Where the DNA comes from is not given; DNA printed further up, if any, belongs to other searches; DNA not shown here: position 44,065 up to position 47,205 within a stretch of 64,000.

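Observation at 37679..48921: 11-kb block of three paralogous 800-960-aa S/T/G-rich proteins without signal peptides, plus a tailspike-like beta-helix protein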

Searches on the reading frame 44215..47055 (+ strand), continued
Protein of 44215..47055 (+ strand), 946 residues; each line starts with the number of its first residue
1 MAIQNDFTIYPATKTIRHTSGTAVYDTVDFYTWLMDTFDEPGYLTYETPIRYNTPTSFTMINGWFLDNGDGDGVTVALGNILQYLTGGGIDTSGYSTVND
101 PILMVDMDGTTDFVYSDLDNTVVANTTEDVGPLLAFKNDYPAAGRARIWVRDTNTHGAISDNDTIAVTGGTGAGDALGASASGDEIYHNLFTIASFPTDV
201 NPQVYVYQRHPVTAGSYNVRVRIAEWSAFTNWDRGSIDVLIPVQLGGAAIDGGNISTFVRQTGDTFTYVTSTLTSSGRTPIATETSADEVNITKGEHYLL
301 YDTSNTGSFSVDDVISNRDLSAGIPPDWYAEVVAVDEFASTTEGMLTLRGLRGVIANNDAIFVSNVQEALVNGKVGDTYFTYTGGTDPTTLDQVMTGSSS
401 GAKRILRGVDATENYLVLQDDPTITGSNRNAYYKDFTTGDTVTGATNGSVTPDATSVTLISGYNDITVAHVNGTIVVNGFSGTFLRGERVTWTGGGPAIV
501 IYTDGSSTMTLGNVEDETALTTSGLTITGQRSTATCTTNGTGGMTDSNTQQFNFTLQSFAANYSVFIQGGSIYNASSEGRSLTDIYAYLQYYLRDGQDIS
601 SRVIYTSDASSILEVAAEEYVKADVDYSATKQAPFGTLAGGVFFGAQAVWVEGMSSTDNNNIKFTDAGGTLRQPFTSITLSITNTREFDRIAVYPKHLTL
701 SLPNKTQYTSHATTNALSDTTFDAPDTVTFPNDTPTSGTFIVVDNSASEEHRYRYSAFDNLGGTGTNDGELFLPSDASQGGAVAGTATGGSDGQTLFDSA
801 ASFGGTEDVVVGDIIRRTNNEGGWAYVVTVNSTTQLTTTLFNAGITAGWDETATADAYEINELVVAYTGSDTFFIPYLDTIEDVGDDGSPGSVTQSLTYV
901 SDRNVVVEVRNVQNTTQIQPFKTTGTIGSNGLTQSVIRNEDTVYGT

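Call 64: search_protein_families(library=phrogs, proteins=[L011:211-1743:+, L011:1743-2978:+, L011:3217-4200:+, L011:4582-6333:+, L011:15027-17450:+, L011:17462-19945:+, L009:74-1861:+, L009:2927-4183:+, L009:4184-5218:+, L009:5212-6126:+], max_evalue=0.01)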
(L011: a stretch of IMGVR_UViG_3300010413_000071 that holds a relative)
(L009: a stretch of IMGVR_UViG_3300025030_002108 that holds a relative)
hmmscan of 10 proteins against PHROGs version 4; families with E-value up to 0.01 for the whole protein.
L011:211-1743:+ (510 aa): 3 families
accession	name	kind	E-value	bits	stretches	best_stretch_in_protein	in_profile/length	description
phrog_52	-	tail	4.4e-13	49.9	2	119-211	303-391/677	tail protein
phrog_196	-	tail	0.0006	19.5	0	391-464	329-393/536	baseplate hub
phrog_20686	-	unknown function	0.00082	20.6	1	371-438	46-112/135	-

L011:1743-2978:+ (411 aa): 2 families
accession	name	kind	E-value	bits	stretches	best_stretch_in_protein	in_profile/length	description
phrog_430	-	tail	1.6e-15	57.6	1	121-226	325-430/868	baseplate hub subunit and tail lysozyme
phrog_27932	-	tail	1.9e-08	34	1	120-174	522-576/855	baseplate hub subunit and tail lysozyme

L011:3217-4200:+ (327 aa): 0 families

L011:4582-6333:+ (583 aa): 4 families
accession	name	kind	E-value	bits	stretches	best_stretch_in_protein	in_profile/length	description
phrog_219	-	tail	1.6e-21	77.5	1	65-341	52-337/598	baseplate wedge subunit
phrog_1369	-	tail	1.6e-08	34.8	1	66-251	46-222/489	baseplate protein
phrog_10646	-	tail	6.2e-07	28.7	0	14-100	26-110/1142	baseplate wedge subunit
phrog_6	-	tail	8.9e-05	22.3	1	244-461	185-375/548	baseplate wedge subunit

L011:15027-17450:+ (807 aa): 0 families

L011:17462-19945:+ (827 aa): 0 families

L009:74-1861:+ (595 aa): 5 families
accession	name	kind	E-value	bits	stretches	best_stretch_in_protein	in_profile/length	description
phrog_36001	-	unknown function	3.1e-16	59.7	1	189-559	97-461/715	-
phrog_1574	-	unknown function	3.1e-13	51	1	75-179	82-186/240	-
phrog_28563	-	unknown function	0.00013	23.1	1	524-567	37-80/98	-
phrog_21652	-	DNA, RNA and nucleotide metabolism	0.0043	16.7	1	527-561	6-40/476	DNA polymerase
phrog_15127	-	head and packaging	0.0049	16.4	1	225-277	259-308/602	head protein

L009:2927-4183:+ (418 aa): 5 families
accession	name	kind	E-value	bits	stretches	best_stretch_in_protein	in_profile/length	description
phrog_22502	-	other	2.9e-12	47.9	1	236-308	121-192/276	methyltransferase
phrog_6636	-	other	2.1e-10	41.4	1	236-313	53-131/177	methyltransferase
phrog_5399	-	other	4.3e-06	27.6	0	227-304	18-94/149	SAM-dependent methyltransferase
phrog_4752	-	other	0.00011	22.6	0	41-105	105-173/241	tRNA methyltransferase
phrog_6151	-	other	0.005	17.7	0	66-106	35-76/117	DNA methyltransferase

L009:4184-5218:+ (344 aa): 3 families
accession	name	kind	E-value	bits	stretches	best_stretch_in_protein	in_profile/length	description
phrog_3408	-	moron, auxiliary metabolic gene and host takeover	3.9e-16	60.3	1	156-340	177-351/363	glycosyltransferase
phrog_2170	-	moron, auxiliary metabolic gene and host takeover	8.4e-14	52.4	1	13-286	10-295/374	glycosyltransferase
phrog_33732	-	moron, auxiliary metabolic gene and host takeover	3.2e-06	27.8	1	1-45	1-45/318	glycosyltransferase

L009:5212-6126:+ (304 aa): 1 family
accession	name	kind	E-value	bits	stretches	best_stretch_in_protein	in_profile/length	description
phrog_540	-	DNA, RNA and nucleotide metabolism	1.7e-57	196.3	1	4-303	292-600/715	nucleotide-sugar epimerase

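Call 65: find_related_loci(query=A1, collection=genome_contigs, flank=10000)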
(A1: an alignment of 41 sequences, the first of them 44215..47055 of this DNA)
Query A1 (946 aa) in genome_contigs; peptide patterns used: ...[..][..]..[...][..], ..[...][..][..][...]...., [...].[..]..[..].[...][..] (x = any residue, [..] = any of these).
134 stretches matched a pattern; 69 encode a relative of the query (tblastn E <= 1e-3); 63 distinct loci.
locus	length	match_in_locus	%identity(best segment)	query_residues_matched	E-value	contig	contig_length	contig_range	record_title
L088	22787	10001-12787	70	1-944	0e+0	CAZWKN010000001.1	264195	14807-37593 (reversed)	MAG TPA_asm: uncultured Gammaproteobacteria bacterium isolate SRP192515_co1_359 genome assembly, contig: NODE_17_length_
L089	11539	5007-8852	64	1-944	0e+0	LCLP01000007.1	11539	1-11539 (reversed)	MAG: Candidatus Pacebacteria bacterium GW2011_GWA1_46_10 UX28_C0007, whole genome shotgun sequence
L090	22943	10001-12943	60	1-944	0e+0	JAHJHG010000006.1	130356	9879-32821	MAG: Patescibacteria group bacterium isolate Modern_marine_planktonic.mb.16 Modern_marine_plan.mb.16_k141_637591, whole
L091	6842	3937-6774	56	1-945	0e+0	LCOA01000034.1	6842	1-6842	MAG: Candidatus Amesbacteria bacterium GW2011_GWA1_47_20 UX92_C0034, whole genome shotgun sequence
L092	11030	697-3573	56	1-944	0e+0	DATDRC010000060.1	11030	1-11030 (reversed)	MAG TPA_asm: Patescibacteria group bacterium isolate SMAG_U7967 k141_758573, whole genome shotgun sequence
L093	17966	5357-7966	37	21-943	2e-156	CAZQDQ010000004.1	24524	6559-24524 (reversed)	MAG TPA_asm: uncultured Pseudomonadales bacterium isolate SRP192515_co1_369 genome assembly, contig: NODE_1860_length_24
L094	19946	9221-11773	38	21-943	3e-149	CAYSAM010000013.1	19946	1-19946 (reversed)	MAG TPA_asm: uncultured Pseudomonadales bacterium isolate SRP286056_co2_591 genome assembly, contig: NODE_4083_length_19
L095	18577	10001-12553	38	21-943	2e-146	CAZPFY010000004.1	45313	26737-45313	MAG TPA_asm: uncultured Pseudomonadales bacterium isolate SRP062349_co1_292 genome assembly, contig: NODE_79_length_4531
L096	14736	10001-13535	37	1-943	2e-144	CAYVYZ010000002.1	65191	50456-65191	MAG TPA_asm: uncultured Planctomycetia bacterium isolate binchicken_co19_503 genome assembly, contig: NODE_398_length_65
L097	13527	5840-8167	33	22-943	2e-87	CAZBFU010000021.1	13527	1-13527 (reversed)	MAG TPA_asm: uncultured Pseudomonadales bacterium isolate SRP342105_co1_165 genome assembly, contig: NODE_6168_length_13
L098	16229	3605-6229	38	21-943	8e-148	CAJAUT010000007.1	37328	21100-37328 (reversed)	uncultured bacterium isolate Loc080925-6m_bin-0061 genome assembly, contig: bin-0061:07/34, whole genome shotgun sequenc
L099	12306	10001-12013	33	30-752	2e-81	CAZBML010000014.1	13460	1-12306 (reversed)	MAG TPA_asm: uncultured Pseudomonadales bacterium isolate SRP278252_co2_164 genome assembly, contig: NODE_9632_length_13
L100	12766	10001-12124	31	21-758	3e-78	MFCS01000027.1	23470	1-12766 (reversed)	MAG: Candidatus Daviesbacteria bacterium RIFCSPHIGHO2_01_FULL_41_45 rifcsphigho2_01_scaffold_6674, whole genome shotgun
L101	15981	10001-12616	37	20-943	4e-146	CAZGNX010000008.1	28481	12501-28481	MAG TPA_asm: uncultured Pseudomonadales bacterium isolate SRP192515_co1_89 genome assembly, contig: NODE_1462_length_284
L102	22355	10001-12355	31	22-943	6e-77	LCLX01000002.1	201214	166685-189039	MAG: Microgenomates group bacterium GW2011_GWC1_46_15 UX36_C0002, whole genome shotgun sequence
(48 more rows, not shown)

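Call 77: search_protein_families(library=ncbifam, proteins=[window:44215-47055:+], max_evalue=0.01)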
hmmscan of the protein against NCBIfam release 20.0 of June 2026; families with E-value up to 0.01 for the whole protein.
window:44215-47055:+ (946 aa): 0 families

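Call 78: search_protein_families(library=padloc, proteins=[window:44215-47055:+], max_evalue=0.01)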
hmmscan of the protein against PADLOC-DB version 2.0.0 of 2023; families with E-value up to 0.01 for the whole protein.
window:44215-47055:+ (946 aa): 0 families

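Call 84: search_protein_representatives(alignment_id=A1)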
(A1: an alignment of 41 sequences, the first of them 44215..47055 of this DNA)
Query: 41 sequences, 911 profile positions. Proteins with E-value up to 0.001 (for the whole library): 2187; up to 1e-10: 992; up to 1e-30: 534. The best 150 are listed.
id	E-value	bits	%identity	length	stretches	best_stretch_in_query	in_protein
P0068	0.0e+00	1279.3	-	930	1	1-911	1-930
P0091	0.0e+00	1252.3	-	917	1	1-911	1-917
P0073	0.0e+00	1241.7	-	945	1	1-908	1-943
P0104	0.0e+00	1174.0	-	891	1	1-911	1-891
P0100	0.0e+00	1173.4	-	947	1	1-910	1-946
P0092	0.0e+00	1104.6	-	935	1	1-910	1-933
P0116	0.0e+00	1091.9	-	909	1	1-911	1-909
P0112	0.0e+00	1061.9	-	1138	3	243-911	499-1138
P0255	0.0e+00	1057.3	-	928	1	1-910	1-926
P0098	2.1e-281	952.5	-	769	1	1-724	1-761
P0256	9.5e-274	927.1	-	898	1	1-910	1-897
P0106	4.9e-261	885.1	-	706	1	75-763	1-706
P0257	1.4e-260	883.6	-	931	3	135-748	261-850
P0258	5.5e-253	858.4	-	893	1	1-910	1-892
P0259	3.4e-246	836.0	-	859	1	1-910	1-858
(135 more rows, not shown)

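Call 89: search_protein_families(library=phrogs, proteins=[L069:283-1353:+, L069:1371-2630:+, L069:2647-3900:+, L069:4616-5719:+, L036:18-1667:+, L036:2898-4733:+, L036:5145-7382:+, L015:2192-4603:+, L015:4653-6722:+, L022:314-2926:+], max_evalue=0.01)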
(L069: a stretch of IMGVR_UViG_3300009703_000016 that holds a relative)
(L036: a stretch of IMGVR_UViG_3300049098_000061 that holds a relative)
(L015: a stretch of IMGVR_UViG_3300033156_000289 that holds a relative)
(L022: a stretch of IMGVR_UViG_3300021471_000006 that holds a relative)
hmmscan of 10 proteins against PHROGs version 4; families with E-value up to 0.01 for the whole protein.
L069:283-1353:+ (356 aa): 2 families
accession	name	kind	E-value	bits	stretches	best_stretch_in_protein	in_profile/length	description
phrog_16160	-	unknown function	0.00039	21.9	1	13-45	3-36/69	-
phrog_8102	-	DNA, RNA and nucleotide metabolism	0.001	19.2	1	53-146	94-173/337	replication initiation protein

L069:1371-2630:+ (419 aa): 0 families

L069:2647-3900:+ (417 aa): 8 families
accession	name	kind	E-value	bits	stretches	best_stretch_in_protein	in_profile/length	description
phrog_3922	-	head and packaging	3.1e-23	83.6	1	33-249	69-283/362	major head protein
phrog_544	-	head and packaging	9.1e-12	46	1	46-230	10-181/282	major head protein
phrog_1650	-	head and packaging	4.7e-11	43.5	1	94-235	75-207/300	major head protein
phrog_10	-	head and packaging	8.3e-09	35.9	1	48-225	368-535/752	major head protein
phrog_267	-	head and packaging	1.7e-06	28.4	1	47-162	39-154/410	major head protein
phrog_30620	-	unknown function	2.7e-05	24.9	1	74-169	42-136/184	-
phrog_1357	-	head and packaging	0.0028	17.7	1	103-204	96-189/356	major head protein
phrog_283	-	head and packaging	0.0069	16.8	1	67-164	31-129/385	major head protein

L069:4616-5719:+ (367 aa): 0 families

L036:18-1667:+ (549 aa): 2 families
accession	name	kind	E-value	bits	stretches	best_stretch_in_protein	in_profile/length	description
phrog_1101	-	tail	5.2e-52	178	1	67-511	356-791/1405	tail protein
phrog_6284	-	tail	5.1e-11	42.1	1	67-484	291-719/1280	tail protein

L036:2898-4733:+ (611 aa): 0 families

L036:5145-7382:+ (745 aa): 9 families
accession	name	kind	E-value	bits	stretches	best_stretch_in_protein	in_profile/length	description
phrog_5982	-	unknown function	1.3e-73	249.4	1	257-743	499-987/1030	-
phrog_10912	-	other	9e-29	101.1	1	255-604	631-965/970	kinase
phrog_857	-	unknown function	1.6e-23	84.7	1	355-604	217-464/468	-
phrog_20458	-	unknown function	4.1e-20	72.6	1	309-742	382-818/829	-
phrog_731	-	unknown function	1.8e-14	54.6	1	624-743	3-119/227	-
phrog_20778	-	unknown function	8.7e-09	35.2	1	363-596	443-668/675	-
phrog_8810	-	unknown function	2.1e-08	35.1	1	625-741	3-120/245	-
phrog_18358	-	unknown function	5.3e-08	32.3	1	485-700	550-748/904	-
phrog_37855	-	unknown function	0.00044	20.4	1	657-740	42-127/278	-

L015:2192-4603:+ (803 aa): 4 families
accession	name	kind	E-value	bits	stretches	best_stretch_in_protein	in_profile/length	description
phrog_877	-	unknown function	4.9e-09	35.5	1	28-158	785-925/1141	-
phrog_11333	-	unknown function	9.1e-09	33.1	1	511-781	816-1081/4401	-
phrog_5986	-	unknown function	2.4e-08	34.1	1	28-159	75-209/409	-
phrog_17470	-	unknown function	0.00097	18.2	1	28-111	427-507/755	-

L015:4653-6722:+ (689 aa): 3 families
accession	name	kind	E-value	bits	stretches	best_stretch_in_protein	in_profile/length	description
phrog_11699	-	tail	2.9e-12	47.1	1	25-129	33-138/553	minor tail protein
phrog_2234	-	tail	5e-07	29.7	1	190-577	375-667/757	tail spike protein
phrog_1082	-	tail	4.9e-05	22.3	1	105-177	575-649/1061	tail assembly protein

L022:314-2926:+ (870 aa): 0 families
